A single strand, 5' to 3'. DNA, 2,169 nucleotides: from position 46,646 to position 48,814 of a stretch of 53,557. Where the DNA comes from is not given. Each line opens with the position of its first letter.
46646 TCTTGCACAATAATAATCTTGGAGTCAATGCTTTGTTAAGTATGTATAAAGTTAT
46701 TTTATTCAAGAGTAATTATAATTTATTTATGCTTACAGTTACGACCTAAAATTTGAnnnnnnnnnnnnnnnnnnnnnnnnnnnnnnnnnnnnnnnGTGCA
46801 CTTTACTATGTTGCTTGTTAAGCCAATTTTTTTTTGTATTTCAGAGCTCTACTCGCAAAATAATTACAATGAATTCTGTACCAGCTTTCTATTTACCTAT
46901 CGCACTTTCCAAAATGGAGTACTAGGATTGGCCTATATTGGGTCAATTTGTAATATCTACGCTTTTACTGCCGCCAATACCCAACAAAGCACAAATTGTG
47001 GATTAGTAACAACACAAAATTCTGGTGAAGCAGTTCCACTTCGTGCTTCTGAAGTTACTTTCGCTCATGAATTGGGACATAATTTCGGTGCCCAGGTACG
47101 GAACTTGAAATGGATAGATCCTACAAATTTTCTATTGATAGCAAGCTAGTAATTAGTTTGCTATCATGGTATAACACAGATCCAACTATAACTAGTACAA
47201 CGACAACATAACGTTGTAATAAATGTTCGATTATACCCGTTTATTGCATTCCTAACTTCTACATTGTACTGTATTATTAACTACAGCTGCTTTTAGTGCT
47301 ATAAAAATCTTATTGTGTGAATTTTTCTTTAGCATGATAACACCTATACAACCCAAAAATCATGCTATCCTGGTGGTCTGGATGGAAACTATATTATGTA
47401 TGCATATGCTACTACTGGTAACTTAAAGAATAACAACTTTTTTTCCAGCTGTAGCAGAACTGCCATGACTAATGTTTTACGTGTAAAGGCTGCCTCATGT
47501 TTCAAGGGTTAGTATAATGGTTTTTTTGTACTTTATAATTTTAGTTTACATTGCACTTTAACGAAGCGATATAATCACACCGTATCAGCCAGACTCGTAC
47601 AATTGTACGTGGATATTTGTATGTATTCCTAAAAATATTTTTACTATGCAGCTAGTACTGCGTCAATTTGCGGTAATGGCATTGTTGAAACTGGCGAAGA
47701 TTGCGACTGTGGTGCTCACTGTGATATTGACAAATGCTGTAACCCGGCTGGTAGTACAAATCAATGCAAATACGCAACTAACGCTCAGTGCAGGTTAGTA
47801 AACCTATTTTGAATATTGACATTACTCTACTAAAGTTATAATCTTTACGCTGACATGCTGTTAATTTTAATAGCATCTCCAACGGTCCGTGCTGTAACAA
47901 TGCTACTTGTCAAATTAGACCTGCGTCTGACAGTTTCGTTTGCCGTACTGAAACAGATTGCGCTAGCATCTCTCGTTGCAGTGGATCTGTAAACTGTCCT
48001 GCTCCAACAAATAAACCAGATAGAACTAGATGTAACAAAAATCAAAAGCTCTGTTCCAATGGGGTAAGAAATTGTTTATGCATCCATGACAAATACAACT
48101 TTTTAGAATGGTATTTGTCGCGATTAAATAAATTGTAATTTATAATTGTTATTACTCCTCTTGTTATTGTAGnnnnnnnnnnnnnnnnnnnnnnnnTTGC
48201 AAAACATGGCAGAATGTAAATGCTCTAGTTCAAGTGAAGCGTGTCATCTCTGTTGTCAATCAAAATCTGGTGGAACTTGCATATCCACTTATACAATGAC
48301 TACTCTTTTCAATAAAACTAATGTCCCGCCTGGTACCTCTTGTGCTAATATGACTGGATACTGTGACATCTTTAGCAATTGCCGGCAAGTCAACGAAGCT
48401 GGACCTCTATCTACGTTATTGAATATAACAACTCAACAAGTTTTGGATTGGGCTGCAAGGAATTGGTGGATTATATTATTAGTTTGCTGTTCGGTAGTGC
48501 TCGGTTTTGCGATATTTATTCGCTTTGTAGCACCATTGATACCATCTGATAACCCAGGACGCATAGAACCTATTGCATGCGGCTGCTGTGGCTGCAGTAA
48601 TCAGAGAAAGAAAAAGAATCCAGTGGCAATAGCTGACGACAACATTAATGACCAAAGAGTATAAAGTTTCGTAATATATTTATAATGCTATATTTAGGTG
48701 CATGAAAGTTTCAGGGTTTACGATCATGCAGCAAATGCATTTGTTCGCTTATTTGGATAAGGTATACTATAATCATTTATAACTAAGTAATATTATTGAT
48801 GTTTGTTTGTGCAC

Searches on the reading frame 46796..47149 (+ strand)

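Call 69: search_protein_families(library=pfam, max_evalue=0.01, proteins=[window:46796-47149:+])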
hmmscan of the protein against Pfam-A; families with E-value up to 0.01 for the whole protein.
window:46796-47149:+ (117 aa): 5 families
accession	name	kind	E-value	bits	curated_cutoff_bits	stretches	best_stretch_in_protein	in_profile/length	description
PF13574.12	Reprolysin_2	-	2.2e-19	70.5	27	1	24-100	69-140/195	Metallo-peptidase family M12B Reprolysin-like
PF13688.12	Reprolysin_5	-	1.6e-11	45.3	27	1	21-100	85-156/196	Metallo-peptidase family M12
PF13582.12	Reprolysin_3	-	1.3e-10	42.3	22.4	1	23-99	59-120/123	Metallo-peptidase family M12B Reprolysin-like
PF13583.11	Reprolysin_4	-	9e-05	22.6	22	1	34-100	100-150/203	Metallo-peptidase family M12B Reprolysin-like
PF01421.25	Reprolysin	-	0.00049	20.6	20.8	1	27-101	87-147/200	Reprolysin (M12B) family zinc metalloprotease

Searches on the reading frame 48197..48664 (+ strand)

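Call 69: search_protein_families(library=pfam, max_evalue=0.01, proteins=[window:48197-48664:+])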
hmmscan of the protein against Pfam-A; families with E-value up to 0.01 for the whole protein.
window:48197-48664:+ (155 aa): 1 family
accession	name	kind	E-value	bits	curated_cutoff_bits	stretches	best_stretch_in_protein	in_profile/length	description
PF21299.2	ADAM10_Cys-rich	-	1.7e-14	54.7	28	1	14-63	2-56/56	ADAM10, cysteine-rich domain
